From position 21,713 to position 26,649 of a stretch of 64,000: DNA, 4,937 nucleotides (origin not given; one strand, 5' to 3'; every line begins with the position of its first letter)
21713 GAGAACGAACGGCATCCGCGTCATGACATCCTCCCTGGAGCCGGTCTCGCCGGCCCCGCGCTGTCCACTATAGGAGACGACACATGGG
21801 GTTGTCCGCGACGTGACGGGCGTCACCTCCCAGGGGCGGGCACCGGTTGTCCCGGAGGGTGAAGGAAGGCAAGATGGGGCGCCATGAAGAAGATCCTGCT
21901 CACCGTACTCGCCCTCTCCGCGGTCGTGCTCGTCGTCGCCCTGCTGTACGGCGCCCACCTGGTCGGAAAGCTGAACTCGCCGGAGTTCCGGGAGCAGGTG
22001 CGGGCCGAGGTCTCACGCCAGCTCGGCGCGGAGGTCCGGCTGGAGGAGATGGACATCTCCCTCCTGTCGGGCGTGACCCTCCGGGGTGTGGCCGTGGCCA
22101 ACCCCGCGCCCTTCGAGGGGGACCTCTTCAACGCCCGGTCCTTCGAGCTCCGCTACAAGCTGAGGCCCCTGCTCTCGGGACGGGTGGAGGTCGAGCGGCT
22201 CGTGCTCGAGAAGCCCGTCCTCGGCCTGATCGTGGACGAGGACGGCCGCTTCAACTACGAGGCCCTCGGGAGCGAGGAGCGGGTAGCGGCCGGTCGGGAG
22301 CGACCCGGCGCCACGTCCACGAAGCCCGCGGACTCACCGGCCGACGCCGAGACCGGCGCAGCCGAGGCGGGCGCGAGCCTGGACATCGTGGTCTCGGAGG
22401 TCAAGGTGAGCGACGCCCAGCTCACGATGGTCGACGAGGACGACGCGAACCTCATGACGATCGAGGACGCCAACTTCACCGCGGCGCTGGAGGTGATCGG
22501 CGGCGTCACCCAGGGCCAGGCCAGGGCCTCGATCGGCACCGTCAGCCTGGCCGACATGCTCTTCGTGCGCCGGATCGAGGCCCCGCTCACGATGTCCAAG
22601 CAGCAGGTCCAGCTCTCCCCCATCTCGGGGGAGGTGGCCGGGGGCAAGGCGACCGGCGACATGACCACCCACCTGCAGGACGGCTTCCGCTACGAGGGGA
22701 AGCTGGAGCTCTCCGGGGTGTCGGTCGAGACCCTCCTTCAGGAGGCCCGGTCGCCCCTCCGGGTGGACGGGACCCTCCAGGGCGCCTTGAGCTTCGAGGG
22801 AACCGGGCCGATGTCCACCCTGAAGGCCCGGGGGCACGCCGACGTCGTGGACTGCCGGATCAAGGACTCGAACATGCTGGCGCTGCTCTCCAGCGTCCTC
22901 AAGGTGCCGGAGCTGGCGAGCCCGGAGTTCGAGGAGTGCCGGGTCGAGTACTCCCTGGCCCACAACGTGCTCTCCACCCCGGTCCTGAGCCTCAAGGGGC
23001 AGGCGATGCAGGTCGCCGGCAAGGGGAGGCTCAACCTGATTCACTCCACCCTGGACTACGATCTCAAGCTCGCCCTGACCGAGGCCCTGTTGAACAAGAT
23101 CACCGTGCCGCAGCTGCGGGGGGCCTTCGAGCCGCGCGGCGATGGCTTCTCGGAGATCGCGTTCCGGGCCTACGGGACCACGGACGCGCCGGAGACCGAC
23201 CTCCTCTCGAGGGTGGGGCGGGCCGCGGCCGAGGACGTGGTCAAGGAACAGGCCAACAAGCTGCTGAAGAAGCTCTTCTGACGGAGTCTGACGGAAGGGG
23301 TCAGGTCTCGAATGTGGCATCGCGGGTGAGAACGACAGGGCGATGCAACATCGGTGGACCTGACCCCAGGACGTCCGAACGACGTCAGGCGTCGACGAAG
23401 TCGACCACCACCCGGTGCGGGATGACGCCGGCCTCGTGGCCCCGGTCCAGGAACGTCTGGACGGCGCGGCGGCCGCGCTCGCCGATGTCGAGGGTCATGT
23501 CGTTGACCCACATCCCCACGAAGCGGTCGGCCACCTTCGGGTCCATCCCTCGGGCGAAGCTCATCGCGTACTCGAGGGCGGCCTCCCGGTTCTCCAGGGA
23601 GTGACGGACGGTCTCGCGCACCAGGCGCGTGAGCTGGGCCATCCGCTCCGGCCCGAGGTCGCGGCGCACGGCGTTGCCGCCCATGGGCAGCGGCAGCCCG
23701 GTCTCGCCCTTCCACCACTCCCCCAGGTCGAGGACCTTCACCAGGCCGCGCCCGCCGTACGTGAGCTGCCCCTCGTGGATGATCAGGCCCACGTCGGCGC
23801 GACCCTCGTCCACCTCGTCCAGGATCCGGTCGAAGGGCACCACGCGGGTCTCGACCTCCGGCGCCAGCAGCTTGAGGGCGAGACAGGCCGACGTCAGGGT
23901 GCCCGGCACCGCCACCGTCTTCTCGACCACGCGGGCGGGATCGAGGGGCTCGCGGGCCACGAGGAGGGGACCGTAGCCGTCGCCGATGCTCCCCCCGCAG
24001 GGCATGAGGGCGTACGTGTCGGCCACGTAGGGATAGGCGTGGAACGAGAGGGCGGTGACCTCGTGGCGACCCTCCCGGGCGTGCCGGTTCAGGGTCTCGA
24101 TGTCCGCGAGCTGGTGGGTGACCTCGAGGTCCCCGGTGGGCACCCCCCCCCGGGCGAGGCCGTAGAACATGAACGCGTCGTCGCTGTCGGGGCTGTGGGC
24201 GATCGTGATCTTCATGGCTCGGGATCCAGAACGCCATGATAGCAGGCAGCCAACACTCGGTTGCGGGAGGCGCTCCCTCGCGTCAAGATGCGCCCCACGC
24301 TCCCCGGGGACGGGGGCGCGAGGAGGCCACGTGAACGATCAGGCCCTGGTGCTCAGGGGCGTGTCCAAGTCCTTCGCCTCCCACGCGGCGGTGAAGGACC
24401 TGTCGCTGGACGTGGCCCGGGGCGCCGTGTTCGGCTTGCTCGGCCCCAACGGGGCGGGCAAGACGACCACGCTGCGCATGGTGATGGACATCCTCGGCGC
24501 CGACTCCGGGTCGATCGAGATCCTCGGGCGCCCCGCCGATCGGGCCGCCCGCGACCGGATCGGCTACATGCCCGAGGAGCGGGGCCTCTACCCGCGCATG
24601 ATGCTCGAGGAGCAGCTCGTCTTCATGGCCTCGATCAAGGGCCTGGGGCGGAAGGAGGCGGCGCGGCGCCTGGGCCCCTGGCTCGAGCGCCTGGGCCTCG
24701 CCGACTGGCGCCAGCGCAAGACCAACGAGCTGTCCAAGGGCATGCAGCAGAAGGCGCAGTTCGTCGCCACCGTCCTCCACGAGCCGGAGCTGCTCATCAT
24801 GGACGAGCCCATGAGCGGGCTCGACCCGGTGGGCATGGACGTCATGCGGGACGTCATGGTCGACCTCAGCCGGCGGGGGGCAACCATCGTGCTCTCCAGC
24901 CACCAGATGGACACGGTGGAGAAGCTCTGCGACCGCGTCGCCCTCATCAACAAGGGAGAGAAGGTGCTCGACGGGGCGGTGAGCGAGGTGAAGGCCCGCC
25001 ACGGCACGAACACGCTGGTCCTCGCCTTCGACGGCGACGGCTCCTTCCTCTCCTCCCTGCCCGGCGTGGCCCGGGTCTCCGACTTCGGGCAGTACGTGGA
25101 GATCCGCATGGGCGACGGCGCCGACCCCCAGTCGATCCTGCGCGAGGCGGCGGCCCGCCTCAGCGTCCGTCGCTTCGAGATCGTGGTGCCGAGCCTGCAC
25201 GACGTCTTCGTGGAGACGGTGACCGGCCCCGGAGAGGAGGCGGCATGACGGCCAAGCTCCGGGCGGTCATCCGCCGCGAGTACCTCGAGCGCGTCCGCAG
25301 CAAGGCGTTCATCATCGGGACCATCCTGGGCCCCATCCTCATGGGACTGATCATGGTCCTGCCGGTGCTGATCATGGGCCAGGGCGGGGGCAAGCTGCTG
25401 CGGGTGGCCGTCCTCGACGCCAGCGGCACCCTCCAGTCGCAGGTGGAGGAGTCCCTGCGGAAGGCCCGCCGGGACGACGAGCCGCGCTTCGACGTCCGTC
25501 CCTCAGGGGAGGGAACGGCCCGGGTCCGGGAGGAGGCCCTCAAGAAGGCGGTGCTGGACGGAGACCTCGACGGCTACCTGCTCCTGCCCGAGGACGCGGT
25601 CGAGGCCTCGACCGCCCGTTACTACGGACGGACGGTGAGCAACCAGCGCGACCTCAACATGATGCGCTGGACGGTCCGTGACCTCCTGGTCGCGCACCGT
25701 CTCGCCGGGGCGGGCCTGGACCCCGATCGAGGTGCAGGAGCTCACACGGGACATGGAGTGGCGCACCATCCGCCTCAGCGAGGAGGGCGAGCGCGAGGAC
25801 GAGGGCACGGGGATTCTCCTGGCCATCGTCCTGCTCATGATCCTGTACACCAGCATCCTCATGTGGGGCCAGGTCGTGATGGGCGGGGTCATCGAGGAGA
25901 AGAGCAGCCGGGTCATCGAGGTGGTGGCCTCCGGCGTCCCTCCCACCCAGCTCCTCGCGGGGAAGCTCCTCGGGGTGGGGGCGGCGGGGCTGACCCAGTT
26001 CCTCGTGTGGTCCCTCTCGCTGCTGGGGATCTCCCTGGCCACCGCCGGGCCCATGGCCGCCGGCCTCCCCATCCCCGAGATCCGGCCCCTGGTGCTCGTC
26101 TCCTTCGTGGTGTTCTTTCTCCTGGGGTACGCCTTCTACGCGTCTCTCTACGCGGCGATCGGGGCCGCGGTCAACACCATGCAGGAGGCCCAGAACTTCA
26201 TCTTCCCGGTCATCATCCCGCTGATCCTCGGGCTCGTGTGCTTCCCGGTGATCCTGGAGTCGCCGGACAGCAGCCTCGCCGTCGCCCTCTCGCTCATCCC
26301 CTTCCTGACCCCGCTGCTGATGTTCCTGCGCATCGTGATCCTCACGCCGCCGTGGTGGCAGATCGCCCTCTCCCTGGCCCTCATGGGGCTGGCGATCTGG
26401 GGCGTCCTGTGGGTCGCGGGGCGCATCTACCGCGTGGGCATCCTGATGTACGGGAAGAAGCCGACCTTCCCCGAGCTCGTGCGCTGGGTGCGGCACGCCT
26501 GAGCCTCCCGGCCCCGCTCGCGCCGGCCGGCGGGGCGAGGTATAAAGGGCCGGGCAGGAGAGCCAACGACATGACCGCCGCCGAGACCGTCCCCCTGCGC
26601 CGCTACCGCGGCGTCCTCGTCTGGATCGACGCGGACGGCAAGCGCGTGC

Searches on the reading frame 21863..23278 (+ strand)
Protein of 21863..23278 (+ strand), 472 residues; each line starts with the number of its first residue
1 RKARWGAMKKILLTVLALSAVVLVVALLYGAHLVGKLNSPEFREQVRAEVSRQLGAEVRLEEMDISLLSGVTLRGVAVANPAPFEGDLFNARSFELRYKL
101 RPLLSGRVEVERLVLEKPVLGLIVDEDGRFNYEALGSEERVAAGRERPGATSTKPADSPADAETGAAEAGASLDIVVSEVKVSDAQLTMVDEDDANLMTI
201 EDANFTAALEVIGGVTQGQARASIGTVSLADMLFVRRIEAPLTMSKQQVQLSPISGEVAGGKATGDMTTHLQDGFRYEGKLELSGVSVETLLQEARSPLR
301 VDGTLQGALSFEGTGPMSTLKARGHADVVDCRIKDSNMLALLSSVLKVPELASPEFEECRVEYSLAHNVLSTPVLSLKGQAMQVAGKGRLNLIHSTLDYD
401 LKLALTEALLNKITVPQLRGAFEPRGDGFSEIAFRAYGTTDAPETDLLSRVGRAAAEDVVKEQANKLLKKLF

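Call 24: search_protein_families(library=pfam, proteins=[window:21863-23278:+], max_evalue=0.00001)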
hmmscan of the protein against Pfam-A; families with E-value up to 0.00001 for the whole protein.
window:21863-23278:+ (472 aa): 3 families
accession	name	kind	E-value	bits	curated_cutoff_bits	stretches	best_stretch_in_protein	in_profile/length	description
PF05170.20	AsmA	-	6.2e-17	62.1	29.8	1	8-194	1-176/607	AsmA family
PF13116.12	YhdP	-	5.7e-14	51.5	46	1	10-181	9-153/1224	YhdP protein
PF05359.17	DUF748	-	6.6e-14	51.4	50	1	7-338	13-282/1037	Domain of Unknown Function (DUF748)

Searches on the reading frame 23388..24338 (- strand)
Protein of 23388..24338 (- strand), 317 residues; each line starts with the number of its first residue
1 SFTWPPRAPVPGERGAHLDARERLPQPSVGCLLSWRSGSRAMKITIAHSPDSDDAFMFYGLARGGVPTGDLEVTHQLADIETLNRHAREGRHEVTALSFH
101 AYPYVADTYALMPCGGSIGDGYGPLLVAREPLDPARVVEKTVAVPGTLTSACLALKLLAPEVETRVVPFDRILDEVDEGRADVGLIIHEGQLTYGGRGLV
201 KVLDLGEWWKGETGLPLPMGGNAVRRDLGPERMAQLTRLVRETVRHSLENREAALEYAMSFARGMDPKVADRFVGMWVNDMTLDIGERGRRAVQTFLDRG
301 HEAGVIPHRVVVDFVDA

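Call 40: search_protein_families(library=pfam, proteins=[window:23388-24338:-], max_evalue=0.00001)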
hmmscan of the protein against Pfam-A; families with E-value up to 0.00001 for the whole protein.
window:23388-24338:- (317 aa): 1 family
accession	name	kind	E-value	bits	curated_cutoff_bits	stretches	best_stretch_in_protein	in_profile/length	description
PF02621.19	VitK2_biosynth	-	6.2e-74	249.1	26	1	44-302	1-252/252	Menaquinone biosynthesis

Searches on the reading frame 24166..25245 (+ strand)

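Call 40: search_protein_families(library=pfam, proteins=[window:24166-25245:+], max_evalue=0.00001)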
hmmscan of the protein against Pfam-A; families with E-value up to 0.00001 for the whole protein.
window:24166-25245:+ (360 aa): 3 families
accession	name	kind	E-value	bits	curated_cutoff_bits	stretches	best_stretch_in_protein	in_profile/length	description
PF00005.33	ABC_tran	-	4.9e-28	98.9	25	1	76-216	1-136/137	ABC transporter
PF13732.12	DrrA1-3_C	-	2.6e-18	66.9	27.4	1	270-352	1-81/81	ATP-binding protein DrrA1-3-like, C-terminal domain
PF13304.12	AAA_21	-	9.3e-11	42.8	27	1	188-247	237-299/304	AAA domain, putative AbiEii toxin, Type IV TA system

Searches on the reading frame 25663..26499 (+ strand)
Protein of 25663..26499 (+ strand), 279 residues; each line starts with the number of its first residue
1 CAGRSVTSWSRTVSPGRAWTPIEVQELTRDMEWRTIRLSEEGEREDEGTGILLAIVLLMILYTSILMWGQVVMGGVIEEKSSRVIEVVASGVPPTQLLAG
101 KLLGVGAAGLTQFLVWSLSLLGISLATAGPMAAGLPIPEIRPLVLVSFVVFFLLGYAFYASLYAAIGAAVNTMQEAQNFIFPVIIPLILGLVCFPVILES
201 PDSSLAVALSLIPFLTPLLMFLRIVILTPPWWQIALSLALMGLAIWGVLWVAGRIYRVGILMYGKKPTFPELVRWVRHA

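Call 40: search_protein_families(library=pfam, proteins=[window:25663-26499:+], max_evalue=0.00001)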
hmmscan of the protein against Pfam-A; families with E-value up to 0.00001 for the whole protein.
window:25663-26499:+ (279 aa): 1 family
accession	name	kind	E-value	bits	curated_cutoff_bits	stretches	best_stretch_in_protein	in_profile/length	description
PF12698.13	ABC2_membrane_3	-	1.1e-36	127.1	31.6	1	29-252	153-345/347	ABC-2 family transporter protein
